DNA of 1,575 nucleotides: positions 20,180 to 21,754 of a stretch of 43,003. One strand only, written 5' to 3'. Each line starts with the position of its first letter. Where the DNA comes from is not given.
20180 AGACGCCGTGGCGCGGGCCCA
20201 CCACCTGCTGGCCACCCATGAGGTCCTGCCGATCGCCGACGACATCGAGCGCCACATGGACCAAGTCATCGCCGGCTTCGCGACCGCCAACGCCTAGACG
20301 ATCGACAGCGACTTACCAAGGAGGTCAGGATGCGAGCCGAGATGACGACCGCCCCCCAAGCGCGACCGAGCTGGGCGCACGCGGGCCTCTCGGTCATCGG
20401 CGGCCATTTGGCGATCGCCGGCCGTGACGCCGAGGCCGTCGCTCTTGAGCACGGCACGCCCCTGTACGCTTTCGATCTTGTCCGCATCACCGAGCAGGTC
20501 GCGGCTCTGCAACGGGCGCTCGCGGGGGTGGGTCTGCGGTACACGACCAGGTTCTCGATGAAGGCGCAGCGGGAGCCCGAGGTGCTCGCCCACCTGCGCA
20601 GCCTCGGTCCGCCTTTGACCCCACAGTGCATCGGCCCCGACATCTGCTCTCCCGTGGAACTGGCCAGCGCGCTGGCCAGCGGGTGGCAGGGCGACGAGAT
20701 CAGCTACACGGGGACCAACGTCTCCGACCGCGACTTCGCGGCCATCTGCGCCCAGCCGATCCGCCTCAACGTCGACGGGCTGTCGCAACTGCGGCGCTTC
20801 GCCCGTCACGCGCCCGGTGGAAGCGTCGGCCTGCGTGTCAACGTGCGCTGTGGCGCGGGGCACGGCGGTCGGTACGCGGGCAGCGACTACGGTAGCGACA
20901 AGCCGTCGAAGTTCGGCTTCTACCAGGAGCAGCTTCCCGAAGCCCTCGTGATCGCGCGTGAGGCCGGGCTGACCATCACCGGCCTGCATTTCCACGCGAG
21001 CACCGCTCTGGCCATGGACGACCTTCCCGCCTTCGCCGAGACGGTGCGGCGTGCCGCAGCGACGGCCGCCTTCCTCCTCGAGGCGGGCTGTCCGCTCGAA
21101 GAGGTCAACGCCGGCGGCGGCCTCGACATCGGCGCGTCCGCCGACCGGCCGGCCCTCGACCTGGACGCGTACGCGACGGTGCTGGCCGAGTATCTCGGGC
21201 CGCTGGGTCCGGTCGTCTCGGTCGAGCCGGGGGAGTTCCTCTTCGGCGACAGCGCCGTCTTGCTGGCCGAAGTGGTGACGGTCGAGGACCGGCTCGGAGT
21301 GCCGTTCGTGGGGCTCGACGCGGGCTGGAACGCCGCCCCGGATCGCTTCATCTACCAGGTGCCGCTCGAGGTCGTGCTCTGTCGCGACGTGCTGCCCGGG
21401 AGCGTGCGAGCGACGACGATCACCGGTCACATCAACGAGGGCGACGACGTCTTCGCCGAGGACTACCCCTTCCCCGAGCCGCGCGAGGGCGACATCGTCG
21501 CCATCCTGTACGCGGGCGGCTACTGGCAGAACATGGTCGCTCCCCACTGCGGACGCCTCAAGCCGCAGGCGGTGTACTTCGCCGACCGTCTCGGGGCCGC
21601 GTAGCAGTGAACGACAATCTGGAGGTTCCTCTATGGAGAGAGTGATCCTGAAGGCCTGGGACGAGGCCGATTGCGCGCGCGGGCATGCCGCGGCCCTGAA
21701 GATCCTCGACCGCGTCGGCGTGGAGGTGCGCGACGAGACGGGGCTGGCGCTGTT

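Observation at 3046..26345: Four non-pyrrolysine MttB-superfamily paralogs in one island with no corrinoid protein, methylcorrinoid transferase or activase in view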

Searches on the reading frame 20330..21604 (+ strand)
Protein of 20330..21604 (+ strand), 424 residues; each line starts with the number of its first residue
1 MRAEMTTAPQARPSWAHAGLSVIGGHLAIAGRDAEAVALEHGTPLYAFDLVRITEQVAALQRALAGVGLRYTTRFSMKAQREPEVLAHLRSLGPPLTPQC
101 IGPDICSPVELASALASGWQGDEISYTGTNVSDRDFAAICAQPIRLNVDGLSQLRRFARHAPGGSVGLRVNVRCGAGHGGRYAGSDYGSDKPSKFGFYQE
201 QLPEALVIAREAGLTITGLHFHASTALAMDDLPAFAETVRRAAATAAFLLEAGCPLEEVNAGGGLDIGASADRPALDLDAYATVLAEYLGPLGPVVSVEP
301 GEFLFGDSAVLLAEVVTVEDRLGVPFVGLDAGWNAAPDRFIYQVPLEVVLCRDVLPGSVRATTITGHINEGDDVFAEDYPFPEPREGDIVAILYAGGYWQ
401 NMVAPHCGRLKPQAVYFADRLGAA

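Call 5: search_protein_families(library=pfam, proteins=[window:20330-21604:+], max_evalue=0.01)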
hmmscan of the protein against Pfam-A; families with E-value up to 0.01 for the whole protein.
window:20330-21604:+ (424 aa): 3 families
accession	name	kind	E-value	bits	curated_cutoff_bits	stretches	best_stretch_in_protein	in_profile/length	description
PF02784.22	Orn_Arg_deC_N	-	1.3e-26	94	23.4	1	52-304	3-245/247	Pyridoxal-dependent decarboxylase, pyridoxal binding domain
PF00278.28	Orn_DAP_Arg_deC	-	5.4e-09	36.6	23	1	272-396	5-95/95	Pyridoxal-dependent decarboxylase, C-terminal sheet domain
PF01168.26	Ala_racemase_N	-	0.0012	19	24.1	1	118-261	66-193/220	Alanine racemase, N-terminal domain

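Call 37: search_protein_families(library=ncbifam, proteins=[window:20330-21604:+], max_evalue=0.00001)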
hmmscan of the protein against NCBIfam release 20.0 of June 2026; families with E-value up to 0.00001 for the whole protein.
window:20330-21604:+ (424 aa): 4 families
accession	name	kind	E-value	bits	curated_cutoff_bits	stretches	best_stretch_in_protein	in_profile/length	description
TIGR01048.1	lysA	equivalog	5.2e-52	176.8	297.9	1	25-417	7-395/417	diaminopimelate decarboxylase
NF006515.0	PRK08961.1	equivalog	8.6e-36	123.2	802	1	39-413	499-855/861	bifunctional aspartate kinase/diaminopimelate decarboxylase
TIGR03099.1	dCO2ase_PEP1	hypoth_equivalog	2.2e-30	106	478.45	1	22-399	3-379/398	pyridoxal-dependent decarboxylase, exosortase A system-associated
NF052544.1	OrLyDeCDokD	equivalog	1.6e-06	27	700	0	21-315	20-319/461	ornithine/lysine decarboxylase DokD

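Call 59: search_solved_structures(query=window:20330-21604:+, max_evalue=1e-10)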
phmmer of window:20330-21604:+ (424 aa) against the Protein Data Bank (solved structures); distinct sequences matched with E-value up to 1e-10: 17.
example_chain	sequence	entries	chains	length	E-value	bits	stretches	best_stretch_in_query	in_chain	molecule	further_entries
1knw_A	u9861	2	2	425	3.3e-21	78.8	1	38-413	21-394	Diaminopimelate decarboxylase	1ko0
2yxx_A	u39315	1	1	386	5.4e-20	74.9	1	37-415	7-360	Diaminopimelate decarboxylase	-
3vab_A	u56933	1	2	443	5.5e-20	74.8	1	37-410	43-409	Diaminopimelate decarboxylase 1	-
1twi_A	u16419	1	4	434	5.8e-20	74.8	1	23-416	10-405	Diaminopimelate decarboxylase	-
1tuf_A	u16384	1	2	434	5.8e-20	74.8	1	23-416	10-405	Diaminopimelate decarboxylase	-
2p3e_A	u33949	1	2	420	2.2e-19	72.8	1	24-413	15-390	Diaminopimelate decarboxylase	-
2qgh_A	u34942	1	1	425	2.6e-19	72.6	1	35-411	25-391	Diaminopimelate decarboxylase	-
3c5q_A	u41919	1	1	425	3e-19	72.4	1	35-411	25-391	Diaminopimelate decarboxylase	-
7jpj_A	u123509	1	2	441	6.8e-15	58.1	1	39-344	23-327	Diaminopimelate decarboxylase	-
5gjm_A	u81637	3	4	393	1.6e-14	56.9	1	31-404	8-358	Lysine/ornithine decarboxylase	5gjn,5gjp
5gjo_A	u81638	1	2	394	4e-14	55.5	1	31-404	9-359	Lysine/ornithine decarboxylase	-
6n2f_A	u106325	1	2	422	7.1e-14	54.7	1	42-415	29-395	Diaminopimelate decarboxylase 2, chloroplastic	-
6n2a_A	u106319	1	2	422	3e-13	52.6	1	41-415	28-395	Diaminopimelate decarboxylase 1, chloroplastic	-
4xg1_A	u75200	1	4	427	1.1e-12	50.8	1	25-411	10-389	Diaminopimelate decarboxylase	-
5x7m_A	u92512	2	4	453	1.6e-11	46.9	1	22-413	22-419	Diaminopimelate decarboxylase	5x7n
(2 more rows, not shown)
